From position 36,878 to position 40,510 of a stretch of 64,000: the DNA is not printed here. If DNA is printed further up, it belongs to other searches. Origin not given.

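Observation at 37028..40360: A single cytosolic, fully canonical IDE sits inside the secreted paralog array.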

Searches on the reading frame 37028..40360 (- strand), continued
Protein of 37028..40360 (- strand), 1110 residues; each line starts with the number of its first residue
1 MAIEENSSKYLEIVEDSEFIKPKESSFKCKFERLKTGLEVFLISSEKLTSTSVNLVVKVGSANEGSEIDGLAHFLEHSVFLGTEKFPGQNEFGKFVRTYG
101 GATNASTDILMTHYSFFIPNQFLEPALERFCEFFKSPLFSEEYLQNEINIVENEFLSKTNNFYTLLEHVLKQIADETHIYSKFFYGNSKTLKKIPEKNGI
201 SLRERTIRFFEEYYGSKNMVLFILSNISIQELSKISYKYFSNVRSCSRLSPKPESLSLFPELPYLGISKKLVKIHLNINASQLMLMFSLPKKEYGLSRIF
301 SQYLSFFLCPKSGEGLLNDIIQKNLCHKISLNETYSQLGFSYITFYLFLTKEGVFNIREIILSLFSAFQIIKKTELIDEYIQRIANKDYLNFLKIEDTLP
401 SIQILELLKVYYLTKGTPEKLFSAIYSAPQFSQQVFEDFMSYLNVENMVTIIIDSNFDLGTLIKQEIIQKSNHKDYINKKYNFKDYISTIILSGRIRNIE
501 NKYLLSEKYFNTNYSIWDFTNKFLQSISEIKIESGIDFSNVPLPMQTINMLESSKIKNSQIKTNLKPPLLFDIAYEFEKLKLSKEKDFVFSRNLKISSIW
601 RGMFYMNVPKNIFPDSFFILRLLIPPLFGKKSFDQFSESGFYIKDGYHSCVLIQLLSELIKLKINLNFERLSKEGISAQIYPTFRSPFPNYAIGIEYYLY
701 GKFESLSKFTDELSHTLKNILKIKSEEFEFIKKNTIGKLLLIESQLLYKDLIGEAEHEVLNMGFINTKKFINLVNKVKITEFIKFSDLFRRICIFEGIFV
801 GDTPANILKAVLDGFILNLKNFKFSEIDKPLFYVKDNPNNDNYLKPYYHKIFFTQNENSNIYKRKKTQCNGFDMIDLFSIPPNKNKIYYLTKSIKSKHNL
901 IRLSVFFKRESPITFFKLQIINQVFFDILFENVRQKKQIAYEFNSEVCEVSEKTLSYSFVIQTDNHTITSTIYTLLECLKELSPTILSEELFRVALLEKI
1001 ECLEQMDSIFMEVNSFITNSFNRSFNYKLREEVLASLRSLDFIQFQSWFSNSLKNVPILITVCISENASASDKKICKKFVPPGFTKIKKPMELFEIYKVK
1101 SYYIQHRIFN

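Call 54: search_solved_structures(query=window:37028-40357:-, max_evalue=0.001, show_alignments=1)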
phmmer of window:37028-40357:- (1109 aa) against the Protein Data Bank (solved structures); distinct sequences matched with E-value up to 0.001: 59.
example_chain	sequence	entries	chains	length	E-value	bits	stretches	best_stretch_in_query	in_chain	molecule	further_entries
6b70_A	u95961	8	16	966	1.2e-48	169.4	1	27-459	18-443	Insulin-degrading enzyme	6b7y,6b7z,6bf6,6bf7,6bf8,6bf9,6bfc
3qz2_A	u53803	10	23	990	1.2e-48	169.3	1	27-459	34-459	Insulin-degrading enzyme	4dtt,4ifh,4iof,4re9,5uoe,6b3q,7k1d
7rze_A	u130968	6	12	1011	1.4e-48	169.2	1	27-459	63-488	Cysteine-free Insulin-degrading enzyme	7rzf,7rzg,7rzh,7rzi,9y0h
3hgz_A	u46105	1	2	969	2.9e-48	168.1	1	27-459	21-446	Insulin-degrading enzyme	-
4lte_A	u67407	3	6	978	2.9e-48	168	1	27-459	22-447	Insulin-degrading enzyme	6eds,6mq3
4pes_A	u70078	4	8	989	3e-48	168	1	27-459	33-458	Insulin-degrading enzyme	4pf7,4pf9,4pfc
2wby_A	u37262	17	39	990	3e-48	168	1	27-459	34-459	INSULIN-DEGRADING ENZYME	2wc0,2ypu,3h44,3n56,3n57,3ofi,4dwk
3e4z_A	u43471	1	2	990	3e-48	168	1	27-459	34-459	Insulin-degrading enzyme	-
2wk3_A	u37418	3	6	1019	3.4e-48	167.9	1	27-459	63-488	INSULIN DEGRADING ENZYME | Insulin-degrading enzyme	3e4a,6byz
3cww_A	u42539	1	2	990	3.7e-48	167.7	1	27-458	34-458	Insulin-degrading enzyme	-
2jg4_A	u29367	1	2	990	3.8e-47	164.4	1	27-459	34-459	INSULIN DEGRADING ENZYME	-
3p7l_A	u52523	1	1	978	7.7e-47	163.4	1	13-391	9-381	Insulin-degrading enzyme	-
3tuv_A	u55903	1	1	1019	8e-47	163.3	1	13-391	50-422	Insulin-degrading enzyme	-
2g47_A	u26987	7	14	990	9.6e-47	163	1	27-459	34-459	Insulin-degrading enzyme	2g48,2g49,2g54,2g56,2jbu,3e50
3p7o_A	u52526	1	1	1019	1.1e-45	159.5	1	13-391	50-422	Insulin-degrading enzyme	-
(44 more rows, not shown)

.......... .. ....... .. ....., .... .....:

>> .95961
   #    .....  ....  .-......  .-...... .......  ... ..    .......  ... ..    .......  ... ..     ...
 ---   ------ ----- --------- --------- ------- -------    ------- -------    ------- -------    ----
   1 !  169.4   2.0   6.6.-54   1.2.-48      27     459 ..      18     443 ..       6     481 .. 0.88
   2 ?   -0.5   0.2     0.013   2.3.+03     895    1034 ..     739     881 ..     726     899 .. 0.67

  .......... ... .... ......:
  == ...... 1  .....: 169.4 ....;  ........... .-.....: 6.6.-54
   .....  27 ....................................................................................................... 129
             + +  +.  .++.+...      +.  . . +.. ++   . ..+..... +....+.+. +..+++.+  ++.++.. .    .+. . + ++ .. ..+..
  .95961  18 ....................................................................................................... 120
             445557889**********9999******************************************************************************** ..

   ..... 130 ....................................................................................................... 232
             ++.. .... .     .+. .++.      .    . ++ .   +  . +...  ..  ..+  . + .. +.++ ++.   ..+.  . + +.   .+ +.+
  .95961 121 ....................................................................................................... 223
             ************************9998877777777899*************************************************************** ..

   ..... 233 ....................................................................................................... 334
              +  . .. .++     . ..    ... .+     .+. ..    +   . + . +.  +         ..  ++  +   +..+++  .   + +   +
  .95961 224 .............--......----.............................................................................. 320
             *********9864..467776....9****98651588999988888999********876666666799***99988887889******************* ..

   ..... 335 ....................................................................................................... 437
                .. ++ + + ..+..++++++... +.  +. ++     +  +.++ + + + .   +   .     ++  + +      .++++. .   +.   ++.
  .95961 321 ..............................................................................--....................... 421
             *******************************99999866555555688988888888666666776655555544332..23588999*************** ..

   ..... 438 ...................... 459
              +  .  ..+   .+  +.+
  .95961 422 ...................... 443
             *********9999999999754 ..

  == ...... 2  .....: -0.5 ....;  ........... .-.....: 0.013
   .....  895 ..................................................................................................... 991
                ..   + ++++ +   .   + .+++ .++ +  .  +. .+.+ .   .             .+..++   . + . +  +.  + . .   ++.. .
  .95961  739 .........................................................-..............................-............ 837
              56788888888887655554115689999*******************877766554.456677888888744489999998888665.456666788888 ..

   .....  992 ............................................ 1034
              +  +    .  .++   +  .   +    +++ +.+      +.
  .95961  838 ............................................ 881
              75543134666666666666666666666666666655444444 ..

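Call 55: fold_search(model_id=the predicted structure, library=pdb)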
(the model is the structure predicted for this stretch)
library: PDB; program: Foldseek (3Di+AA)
matches with E <= 10: 880; with E <= 0.001: 296
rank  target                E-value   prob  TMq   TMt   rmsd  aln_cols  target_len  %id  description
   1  7k1f_A                7.9e-53  1.00  0.68  0.78   6.4      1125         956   18  Crystal structure of human insulin degrading enzyme (IDE) in complex with compound BDM_88558 (released 2021-09-22)
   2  7k1d_A                1.3e-52  1.00  0.68  0.78   6.3      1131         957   18  Crystal structure of human insulin degrading enzyme (IDE) in complex with compound BDM_77291 (released 2021-09-22)
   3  2g47_A                1.3e-52  1.00  0.66  0.75   6.9      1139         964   17  Crystal structure of human insulin-degrading enzyme in complex with amyloid-beta (1-40) (released 2006-10-24)
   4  3cww_A                2.1e-52  1.00  0.67  0.77   7.0      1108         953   17  Crystal Structure of IDE-bradykinin complex (released 2008-11-25)
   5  4pes_B                2.8e-52  1.00  0.67  0.77   7.1      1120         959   18  Crystal structure of insulin degrading enzyme complexed with inhibitor tert-butyl [(2S)-2-(2,5-difluorophenyl)-3-(quin (released 2015-06-17)
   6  2ypu_B                4.0e-52  1.00  0.67  0.77   6.8      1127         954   18  human insulin degrading enzyme E111Q in complex with inhibitor compound 41367 (released 2012-11-28)
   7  7k1e_B                4.0e-52  1.00  0.68  0.77   7.0      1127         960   17  Crystal structure of human insulin degrading enzyme (IDE) in complex with compound BDM_88646 (released 2021-09-22)
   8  2jg4_B                4.4e-52  1.00  0.68  0.77   7.0      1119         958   17  Substrate-free IDE structure in its closed conformation (released 2007-07-03)
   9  3e4z_B                5.5e-52  1.00  0.67  0.77   6.9      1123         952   17  Crystal structure of human insulin degrading enzyme in complex with insulin-like growth factor II (released 2009-08-18)
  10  6byz_B                5.7e-52  1.00  0.68  0.78   6.9      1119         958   17  Structure of Cysteine-free Human Insulin-Degrading Enzyme in complex with Substrate-selective Macrocyclic Inhibitor 37 (released 2019-04-03)
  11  3p7l                  6.0e-52  1.00  0.68  0.78   6.9      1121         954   18  Rat Insulin Degrading Enzyme (Insulysin) (released 2011-07-20)
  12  3n56_A                6.0e-52  1.00  0.67  0.77   6.6      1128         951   18  Crystal Structure of human Insulin-degrading enzyme (IDE) in complex with human B-type natriuretic peptide (BNP) (released 2010-11-17)
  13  3hgz_A                6.3e-52  1.00  0.68  0.78   6.5      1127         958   18  Crystal structure of human insulin-degrading enzyme in complex with amylin (released 2009-12-08)
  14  4qia_A                6.3e-52  1.00  0.67  0.77   7.2      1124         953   17  Crystal structure of human insulin degrading enzyme (ide) in complex with inhibitor N-benzyl-N-(carboxymethyl)glycyl-L (released 2015-05-13)
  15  2g48_A                6.9e-52  1.00  0.66  0.75   7.1      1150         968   17  crystal structure of human insulin-degrading enzyme in complex with amylin (released 2006-10-24)
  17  3hgz_B                8.2e-52  1.00  0.67  0.77   6.9      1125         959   18  Crystal structure of human insulin-degrading enzyme in complex with amylin (released 2009-12-08)
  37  2g48_B                4.2e-51  1.00  0.68  0.77   7.2      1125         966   17  crystal structure of human insulin-degrading enzyme in complex with amylin (released 2006-10-24)
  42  5wob_D                5.3e-51  1.00  0.67  0.77   7.2      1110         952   17  Crystal Structure Analysis of Fab1-Bound Human Insulin Degrading Enzyme (IDE) in Complex with Insulin (released 2018-04-18)
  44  4dtt_B                5.5e-51  1.00  0.67  0.77   7.6      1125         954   18  Crystal structure of human insulin degrading enzyme (ide) in complex with compund 41367 (released 2013-02-27)
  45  5uoe_A                5.8e-51  1.00  0.67  0.77   7.0      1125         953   18  Crystal Structure Analysis of Elbow-Engineered-Fab-Bound Human Insulin Degrading Enzyme (IDE) (released 2018-02-07)
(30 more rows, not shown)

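Call 73: search_protein_representatives(alignment_id=A3)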
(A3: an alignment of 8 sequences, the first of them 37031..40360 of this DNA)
Query: 8 sequences, 1109 profile positions. Proteins with E-value up to 0.001 (for the whole library): 24954; up to 1e-10: 8955; up to 1e-30: 2502. The best 150 are listed.
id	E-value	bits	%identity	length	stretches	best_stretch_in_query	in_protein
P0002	0.0e+00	2008.5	-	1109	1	1-1109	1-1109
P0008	0.0e+00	1823.0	-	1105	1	13-1109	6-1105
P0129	1.7e-94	334.2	-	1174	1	9-1109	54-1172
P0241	2.1e-92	327.3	-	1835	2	19-507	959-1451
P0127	1.2e-90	321.4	-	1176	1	6-1103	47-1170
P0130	1.6e-83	297.8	-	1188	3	10-456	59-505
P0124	1.0e-81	291.9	-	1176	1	5-1103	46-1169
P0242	1.1e-75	271.8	-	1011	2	133-824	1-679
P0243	2.3e-73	264.2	-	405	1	1-393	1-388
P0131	2.0e-69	251.2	-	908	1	6-476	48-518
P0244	1.1e-67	245.4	-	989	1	14-460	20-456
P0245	6.5e-67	242.8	-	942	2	24-461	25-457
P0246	4.0e-66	240.2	-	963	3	20-455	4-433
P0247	1.4e-65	238.5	-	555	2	11-412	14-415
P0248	7.4e-65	236.0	-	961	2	18-460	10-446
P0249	1.8e-63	231.4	-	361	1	3-310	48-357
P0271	8.6e-59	215.9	-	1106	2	17-483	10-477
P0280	2.9e-58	214.2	-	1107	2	5-536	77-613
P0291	2.9e-57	210.9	-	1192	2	27-458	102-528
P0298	6.3e-57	209.8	-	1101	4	12-393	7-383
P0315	3.0e-56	207.5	-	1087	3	12-372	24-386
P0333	1.6e-55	205.1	-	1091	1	20-378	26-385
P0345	5.5e-55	203.3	-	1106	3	5-462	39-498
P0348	6.2e-55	203.2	-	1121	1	18-381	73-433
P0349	6.7e-55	203.0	-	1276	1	26-533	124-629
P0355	1.2e-54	202.2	-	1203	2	20-450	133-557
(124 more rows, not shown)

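Call 74: list_cluster_members(proteins=[P0241, P0242, P0243, P0247, P0249, P0244, P0245])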
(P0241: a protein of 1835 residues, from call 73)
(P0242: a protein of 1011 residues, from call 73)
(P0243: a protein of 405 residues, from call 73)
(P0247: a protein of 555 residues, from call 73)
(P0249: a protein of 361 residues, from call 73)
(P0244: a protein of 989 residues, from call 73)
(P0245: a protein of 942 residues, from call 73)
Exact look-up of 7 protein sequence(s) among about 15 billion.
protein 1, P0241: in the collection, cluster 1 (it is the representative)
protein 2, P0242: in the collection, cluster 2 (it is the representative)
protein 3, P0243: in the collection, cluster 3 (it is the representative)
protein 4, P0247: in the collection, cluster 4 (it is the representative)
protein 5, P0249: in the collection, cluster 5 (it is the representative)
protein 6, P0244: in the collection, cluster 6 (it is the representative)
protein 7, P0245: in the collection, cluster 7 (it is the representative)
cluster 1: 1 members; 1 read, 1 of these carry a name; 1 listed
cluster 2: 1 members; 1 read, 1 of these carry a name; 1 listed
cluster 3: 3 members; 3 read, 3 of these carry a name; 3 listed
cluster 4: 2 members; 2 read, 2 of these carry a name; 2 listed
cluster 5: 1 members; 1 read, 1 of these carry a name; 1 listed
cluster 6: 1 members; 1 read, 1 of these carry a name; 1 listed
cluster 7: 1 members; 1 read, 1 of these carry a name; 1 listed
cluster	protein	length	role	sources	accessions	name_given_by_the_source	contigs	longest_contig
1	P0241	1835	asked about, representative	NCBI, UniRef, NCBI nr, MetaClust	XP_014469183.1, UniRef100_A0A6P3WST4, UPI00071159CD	PREDICTED: uncharacterized protein LOC106741566 [Dinoponera quadriceps] | Uncharacterized protein LOC106741566 n=1 Tax=Dinoponera quadriceps TaxID=609295 ... | status=active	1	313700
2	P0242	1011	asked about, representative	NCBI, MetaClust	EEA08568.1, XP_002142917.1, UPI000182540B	peptidase M16 inactive domain-containing protein, partial [Cryptosporidium muris RN66] | status=active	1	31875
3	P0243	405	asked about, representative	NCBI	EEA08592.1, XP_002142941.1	insulinase, putative, partial [Cryptosporidium muris RN66]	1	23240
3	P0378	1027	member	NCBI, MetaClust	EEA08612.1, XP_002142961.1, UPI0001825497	insulinase, putative, partial [Cryptosporidium muris RN66] | status=active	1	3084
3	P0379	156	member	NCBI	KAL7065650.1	putative insulinase, partial [Cryptosporidium serpentis]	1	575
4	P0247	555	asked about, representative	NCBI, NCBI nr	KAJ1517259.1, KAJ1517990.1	Insulinase (Peptidase M16) [Coelomomyces lativittatus]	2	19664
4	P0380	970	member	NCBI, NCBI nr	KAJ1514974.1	Insulinase (Peptidase M16) [Coelomomyces lativittatus]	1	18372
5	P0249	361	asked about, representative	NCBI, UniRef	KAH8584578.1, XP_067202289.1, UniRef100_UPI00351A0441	peptidase insulinase like peptidase, partial [Cryptosporidium sp. chipmunk genotype I] | peptidase insulinase like peptidase n=1 Tax=Cryptosporidium sp. chipmunk genotype I ...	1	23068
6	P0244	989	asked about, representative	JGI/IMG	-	insulysin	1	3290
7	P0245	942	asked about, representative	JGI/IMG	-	insulysin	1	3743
